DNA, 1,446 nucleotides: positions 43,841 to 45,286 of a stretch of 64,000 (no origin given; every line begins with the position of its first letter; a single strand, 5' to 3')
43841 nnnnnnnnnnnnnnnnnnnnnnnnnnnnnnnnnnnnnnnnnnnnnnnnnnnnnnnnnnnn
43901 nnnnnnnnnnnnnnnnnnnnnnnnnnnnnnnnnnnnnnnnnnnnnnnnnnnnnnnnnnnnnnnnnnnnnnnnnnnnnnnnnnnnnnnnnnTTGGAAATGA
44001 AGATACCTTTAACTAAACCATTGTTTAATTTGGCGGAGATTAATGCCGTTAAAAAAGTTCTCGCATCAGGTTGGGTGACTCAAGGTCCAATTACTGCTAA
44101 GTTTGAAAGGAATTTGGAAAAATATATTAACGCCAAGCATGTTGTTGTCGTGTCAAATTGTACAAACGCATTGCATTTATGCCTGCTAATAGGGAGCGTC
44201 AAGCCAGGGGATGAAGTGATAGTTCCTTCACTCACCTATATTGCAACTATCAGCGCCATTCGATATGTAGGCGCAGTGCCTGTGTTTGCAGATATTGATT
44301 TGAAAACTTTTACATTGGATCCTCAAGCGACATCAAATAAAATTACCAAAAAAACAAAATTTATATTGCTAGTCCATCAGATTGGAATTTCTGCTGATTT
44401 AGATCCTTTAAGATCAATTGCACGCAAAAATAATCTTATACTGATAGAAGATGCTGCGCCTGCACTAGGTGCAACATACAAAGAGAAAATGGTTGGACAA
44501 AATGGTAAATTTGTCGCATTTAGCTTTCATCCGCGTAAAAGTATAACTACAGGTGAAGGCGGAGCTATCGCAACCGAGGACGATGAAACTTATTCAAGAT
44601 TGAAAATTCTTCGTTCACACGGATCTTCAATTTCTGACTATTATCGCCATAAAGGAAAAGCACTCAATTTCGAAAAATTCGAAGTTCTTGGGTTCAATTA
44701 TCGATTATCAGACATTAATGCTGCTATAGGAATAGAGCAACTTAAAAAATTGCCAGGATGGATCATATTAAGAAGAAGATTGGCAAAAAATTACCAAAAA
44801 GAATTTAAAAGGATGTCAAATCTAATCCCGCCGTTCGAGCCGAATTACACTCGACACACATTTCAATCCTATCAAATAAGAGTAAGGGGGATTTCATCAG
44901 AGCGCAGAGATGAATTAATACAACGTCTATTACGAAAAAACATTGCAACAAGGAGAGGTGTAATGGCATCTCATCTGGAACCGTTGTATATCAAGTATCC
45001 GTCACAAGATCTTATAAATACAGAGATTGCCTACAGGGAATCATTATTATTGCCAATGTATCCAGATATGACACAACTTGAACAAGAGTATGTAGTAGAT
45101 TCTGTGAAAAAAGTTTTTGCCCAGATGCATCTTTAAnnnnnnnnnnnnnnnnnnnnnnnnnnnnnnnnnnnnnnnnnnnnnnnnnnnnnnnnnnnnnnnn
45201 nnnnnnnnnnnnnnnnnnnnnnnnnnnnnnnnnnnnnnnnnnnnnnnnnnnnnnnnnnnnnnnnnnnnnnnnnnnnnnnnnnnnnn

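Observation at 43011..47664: Arn-like module for a lipid-linked amino sugar: SDR, aminotransferase, membrane-anchored GT2, plus WbpB/WbpD-like oxidoreductase and acetyltransferase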

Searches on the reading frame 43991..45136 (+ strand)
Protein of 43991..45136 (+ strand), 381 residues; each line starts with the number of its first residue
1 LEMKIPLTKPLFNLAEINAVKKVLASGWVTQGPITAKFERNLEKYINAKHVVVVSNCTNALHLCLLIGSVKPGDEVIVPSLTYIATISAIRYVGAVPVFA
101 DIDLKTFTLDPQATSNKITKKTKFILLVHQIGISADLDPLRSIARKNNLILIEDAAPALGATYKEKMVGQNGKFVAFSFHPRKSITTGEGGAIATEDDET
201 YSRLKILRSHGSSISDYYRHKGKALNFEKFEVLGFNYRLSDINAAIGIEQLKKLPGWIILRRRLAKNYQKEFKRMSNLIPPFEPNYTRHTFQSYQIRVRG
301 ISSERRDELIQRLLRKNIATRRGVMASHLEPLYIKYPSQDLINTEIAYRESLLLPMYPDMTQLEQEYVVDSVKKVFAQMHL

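Call 4: search_protein_families(library=pfam, proteins=[window:43991-45136:+], max_evalue=0.001)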
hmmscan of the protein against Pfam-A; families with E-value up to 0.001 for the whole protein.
window:43991-45136:+ (381 aa): 3 families
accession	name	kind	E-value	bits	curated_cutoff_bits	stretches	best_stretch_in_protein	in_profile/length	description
PF01041.23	DegT_DnrJ_EryC1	-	1.3e-108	363.9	19.8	1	16-372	7-359/360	DegT/DnrJ/EryC1/StrS aminotransferase family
PF00155.27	Aminotran_1_2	-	4e-10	39.9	19.7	1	35-156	44-187/361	Aminotransferase class I and II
PF00266.25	Aminotran_5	-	6.8e-06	25.7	21.5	1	37-161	47-182/371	Aminotransferase class-V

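Call 5: search_protein_families(library=ncbifam, proteins=[window:43991-45136:+], max_evalue=0.00001)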
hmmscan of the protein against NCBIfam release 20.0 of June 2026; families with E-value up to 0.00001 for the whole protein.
window:43991-45136:+ (381 aa): 19 families
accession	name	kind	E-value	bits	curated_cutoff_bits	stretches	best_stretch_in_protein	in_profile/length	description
TIGR03588.1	PseC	equivalog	5.7e-89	298.7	423.5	1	5-376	2-380/380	UDP-4-amino-4,6-dideoxy-N-acetyl-beta-L-altrosamine transaminase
NF008658.2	PRK11658.1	equivalog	3.6e-85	285.9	631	1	4-376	4-377/379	UDP-4-amino-4-deoxy-L-arabinose aminotransferase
TIGR04181.1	NHT_00031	hypoth_equivalog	4.3e-77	259.4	420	1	5-355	1-357/359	LegC family aminotransferase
NF008687.0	PRK11706.1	equivalog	3.3e-69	233.4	375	1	4-376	1-374/375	dTDP-4-amino-4,6-dideoxygalactose transaminase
NF011936.0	PRK15407.1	equivalog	9.2e-55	186.1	423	2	5-211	37-251/440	lipopolysaccharide biosynthesis protein RfbH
TIGR02379.1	ECA_wecE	subfamily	2.3e-54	184.6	434.85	1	5-376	2-375/376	dTDP-4-amino-4,6-dideoxy-D-glucose transaminase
TIGR04427.1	PLP_DesI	equivalog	1.8e-48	165.6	650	1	20-370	38-377/390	dTDP-4-dehydro-6-deoxyglucose aminotransferase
NF006488.0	PRK08912.1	equivalog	9.8e-11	41.2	498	1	48-131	87-169/387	aminotransferase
TIGR01977.1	am_tr_V_EF2568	hypoth_equivalog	6e-09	35.4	377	1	45-324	59-335/376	cysteine desulfurase family protein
NF006569.0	PRK09082.1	subfamily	6.4e-09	35.4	420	1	34-154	76-202/386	methionine aminotransferase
NF005817.0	PRK07683.1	equivalog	1.1e-08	34.2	575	1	44-129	85-169/387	aminotransferase A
NF041364.1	GntC_guanitoxin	equivalog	2e-08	33.5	415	1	34-154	46-173/356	guanitoxin biosynthesis PLP-dependent (S)-gamma-hydroxy-L-arginine cyclodehydratase GntC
NF006230.0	PRK08363.1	equivalog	2.4e-08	33.2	534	1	43-128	88-173/398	alanine aminotransferase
NF005816.0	PRK07682.1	equivalog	3.2e-07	29.3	620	1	44-158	86-206/390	aminotransferase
NF004621.0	PRK05957.1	equivalog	4.6e-07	28.9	498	1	34-128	74-167/389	pyridoxal phosphate-dependent aminotransferase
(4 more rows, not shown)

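Call 10: search_solved_structures(query=window:43991-45136:+, max_evalue=1e-20)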
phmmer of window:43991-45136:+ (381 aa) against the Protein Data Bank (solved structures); distinct sequences matched with E-value up to 1e-20: 56.
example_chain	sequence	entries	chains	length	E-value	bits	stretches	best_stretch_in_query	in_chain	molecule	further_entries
3bn1_A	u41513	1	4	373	5.4e-66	226.3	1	12-375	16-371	Perosamine synthetase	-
3dr7_A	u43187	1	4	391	6.4e-66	226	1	12-375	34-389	Putative perosamine synthetase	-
3dr4_A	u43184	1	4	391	4.4e-65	223.3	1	12-375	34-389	Putative perosamine synthetase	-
8sng_A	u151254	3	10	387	1.1e-63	218.7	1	5-370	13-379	UDP-4-amino-4-deoxy-L-arabinose--oxoglutarate aminotransferase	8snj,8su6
1mdo_A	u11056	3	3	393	1.6e-58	201.8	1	5-377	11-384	ArnB aminotransferase | UDP-4-amino-4-deoxy-L-arabinose--oxoglutarate aminotransferase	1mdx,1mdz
4oca_A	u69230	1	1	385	1.4e-57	198.6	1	5-375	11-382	UDP-4-amino-4-deoxy-L-arabinose--oxoglutarate aminotransferase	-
7b0d_A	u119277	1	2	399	4.4e-56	193.7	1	18-364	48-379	Glutamine--scyllo-inositol transaminase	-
9bgp_A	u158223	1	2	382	1.4e-55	192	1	6-376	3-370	aminotransferase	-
8vr3_A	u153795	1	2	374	5.2e-55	190.2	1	5-326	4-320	DegT/DnrJ/EryC1/StrS aminotransferase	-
8vr5_A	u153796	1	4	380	5.9e-55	190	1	5-326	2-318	DegT/DnrJ/EryC1/StrS aminotransferase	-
9bgr_A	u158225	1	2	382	9.7e-55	189.3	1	6-376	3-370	aminotransferase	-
3frk_A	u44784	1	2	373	3.9e-54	187.3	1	21-373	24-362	QdtB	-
7b0m_AAA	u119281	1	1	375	5e-54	186.9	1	14-368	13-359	Sugar aminotransferase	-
6ewj_A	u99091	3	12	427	1.6e-50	175.4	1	4-376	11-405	Putative capsular polysaccharide biosynthesis protein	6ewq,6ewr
7kz3_A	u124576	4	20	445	3.7e-48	167.6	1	17-372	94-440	Aminotransferase class I/II-fold pyridoxal phosphate-dependent enzyme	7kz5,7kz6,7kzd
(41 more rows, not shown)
